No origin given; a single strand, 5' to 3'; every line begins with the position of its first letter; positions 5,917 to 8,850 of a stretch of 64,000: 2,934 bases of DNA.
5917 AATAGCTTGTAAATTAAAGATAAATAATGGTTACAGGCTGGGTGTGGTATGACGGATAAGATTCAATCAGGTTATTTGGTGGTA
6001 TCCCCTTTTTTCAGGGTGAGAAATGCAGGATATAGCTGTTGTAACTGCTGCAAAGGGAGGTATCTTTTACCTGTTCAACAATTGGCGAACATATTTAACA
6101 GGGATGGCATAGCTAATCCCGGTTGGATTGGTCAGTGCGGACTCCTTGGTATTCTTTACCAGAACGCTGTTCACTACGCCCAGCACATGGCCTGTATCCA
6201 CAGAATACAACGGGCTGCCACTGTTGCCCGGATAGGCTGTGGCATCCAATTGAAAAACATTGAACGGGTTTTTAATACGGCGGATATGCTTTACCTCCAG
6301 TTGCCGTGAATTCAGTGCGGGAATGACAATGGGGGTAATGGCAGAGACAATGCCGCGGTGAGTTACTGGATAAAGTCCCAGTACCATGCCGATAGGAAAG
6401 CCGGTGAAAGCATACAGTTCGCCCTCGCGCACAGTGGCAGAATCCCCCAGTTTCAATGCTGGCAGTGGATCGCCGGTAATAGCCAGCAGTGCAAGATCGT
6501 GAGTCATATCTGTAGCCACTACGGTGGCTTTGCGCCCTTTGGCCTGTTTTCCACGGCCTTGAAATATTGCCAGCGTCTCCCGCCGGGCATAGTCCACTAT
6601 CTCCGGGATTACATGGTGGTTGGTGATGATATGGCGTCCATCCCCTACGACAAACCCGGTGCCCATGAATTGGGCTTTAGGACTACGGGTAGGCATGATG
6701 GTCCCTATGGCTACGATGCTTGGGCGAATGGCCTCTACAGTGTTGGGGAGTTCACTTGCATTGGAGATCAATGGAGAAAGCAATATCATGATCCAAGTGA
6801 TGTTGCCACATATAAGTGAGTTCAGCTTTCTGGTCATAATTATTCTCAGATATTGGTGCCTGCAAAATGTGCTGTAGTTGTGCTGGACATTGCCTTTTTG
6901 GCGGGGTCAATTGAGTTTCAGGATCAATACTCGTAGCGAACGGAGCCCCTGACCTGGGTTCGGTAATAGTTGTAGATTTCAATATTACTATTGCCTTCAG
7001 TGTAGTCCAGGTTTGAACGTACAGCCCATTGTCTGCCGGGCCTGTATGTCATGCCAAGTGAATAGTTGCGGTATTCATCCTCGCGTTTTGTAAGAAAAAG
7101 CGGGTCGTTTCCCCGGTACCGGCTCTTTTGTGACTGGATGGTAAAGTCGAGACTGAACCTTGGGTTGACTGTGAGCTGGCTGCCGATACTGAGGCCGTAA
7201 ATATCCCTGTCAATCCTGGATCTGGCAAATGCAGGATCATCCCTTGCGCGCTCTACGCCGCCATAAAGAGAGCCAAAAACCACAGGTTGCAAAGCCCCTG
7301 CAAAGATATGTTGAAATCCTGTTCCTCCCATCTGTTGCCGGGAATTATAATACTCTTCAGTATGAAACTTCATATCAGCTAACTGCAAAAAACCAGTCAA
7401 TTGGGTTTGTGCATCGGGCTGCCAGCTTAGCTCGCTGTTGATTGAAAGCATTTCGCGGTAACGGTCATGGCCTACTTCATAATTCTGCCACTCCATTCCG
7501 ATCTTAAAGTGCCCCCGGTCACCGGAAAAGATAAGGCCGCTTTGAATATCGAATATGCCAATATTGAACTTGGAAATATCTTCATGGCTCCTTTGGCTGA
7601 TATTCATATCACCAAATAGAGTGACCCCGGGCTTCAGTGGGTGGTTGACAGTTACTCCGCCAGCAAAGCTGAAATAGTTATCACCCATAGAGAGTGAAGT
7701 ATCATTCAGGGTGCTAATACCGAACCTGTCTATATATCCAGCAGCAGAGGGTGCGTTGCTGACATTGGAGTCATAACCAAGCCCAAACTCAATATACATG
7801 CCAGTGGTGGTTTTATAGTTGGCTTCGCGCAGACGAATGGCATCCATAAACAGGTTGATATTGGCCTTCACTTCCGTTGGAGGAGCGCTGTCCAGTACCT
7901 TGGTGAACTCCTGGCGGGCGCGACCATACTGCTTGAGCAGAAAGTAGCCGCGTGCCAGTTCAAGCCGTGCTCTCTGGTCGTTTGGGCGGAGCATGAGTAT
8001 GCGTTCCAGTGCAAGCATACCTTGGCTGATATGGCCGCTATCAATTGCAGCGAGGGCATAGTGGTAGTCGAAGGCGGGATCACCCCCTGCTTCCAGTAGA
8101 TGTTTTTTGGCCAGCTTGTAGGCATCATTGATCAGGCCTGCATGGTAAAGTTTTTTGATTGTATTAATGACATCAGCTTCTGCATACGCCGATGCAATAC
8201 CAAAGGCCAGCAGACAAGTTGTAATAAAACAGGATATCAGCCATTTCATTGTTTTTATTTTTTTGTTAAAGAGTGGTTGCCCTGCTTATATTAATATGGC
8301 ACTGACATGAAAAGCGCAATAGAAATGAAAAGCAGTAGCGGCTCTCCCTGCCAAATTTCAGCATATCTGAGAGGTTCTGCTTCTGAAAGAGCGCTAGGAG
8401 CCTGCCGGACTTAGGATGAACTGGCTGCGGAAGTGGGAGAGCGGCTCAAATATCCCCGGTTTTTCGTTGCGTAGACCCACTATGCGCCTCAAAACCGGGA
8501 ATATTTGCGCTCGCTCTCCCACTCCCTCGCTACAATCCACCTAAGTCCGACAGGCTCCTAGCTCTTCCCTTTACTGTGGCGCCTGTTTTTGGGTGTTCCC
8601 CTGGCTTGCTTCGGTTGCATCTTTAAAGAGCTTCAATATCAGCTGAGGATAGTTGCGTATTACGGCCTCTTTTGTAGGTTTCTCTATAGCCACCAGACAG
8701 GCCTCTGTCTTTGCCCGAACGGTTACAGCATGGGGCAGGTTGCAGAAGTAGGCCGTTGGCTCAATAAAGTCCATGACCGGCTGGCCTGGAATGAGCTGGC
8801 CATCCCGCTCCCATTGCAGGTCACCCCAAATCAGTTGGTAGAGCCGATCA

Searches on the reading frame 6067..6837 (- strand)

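Call 55: search_protein_families(library=pfam, proteins=[window:6067-6837:-], max_evalue=0.0001)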
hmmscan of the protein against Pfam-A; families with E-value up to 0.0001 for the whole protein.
window:6067-6837:- (256 aa): 2 families
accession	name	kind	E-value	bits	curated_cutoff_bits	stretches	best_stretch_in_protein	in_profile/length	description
PF13365.12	Trypsin_2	-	7.2e-27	95.3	27.6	1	59-221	1-144/144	Trypsin-like peptidase domain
PF00089.32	Trypsin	-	7.6e-07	29.6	20.6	1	56-231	24-204/220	Trypsin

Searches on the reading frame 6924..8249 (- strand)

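Call 55: search_protein_families(library=pfam, proteins=[window:6924-8249:-], max_evalue=0.0001)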
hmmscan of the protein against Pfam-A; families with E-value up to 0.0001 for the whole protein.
window:6924-8249:- (441 aa): 4 families
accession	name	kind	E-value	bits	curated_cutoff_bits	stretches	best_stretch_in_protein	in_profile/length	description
PF14559.12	TPR_19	-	4.8e-07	30.4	25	1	69-128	2-62/68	Tetratricopeptide repeat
PF10082.15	BBP2_2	-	3e-05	23.5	23.7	0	387-440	324-377/378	Putative beta-barrel porin 2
PF13371.12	TPR_9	-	5.8e-05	23.5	35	1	68-124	5-61/73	Tetratricopeptide repeat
PF12895.13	ANAPC3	-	9.1e-05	23.1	27.2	0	34-83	33-81/82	Anaphase-promoting complex, cyclosome, subunit 3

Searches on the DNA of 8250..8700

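Call 72: search_rna_families(source=window, start=8250, end=8700, threshold=evalue, max_evalue=1)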
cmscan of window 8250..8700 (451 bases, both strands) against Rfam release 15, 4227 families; matches with E-value up to 1: 1.
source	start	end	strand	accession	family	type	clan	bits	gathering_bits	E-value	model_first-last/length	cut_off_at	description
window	8425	8532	+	RF03192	mir-6794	Gene; miRNA;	-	20.8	74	0.2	1-62/62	no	mir-6794 microRNA precursor family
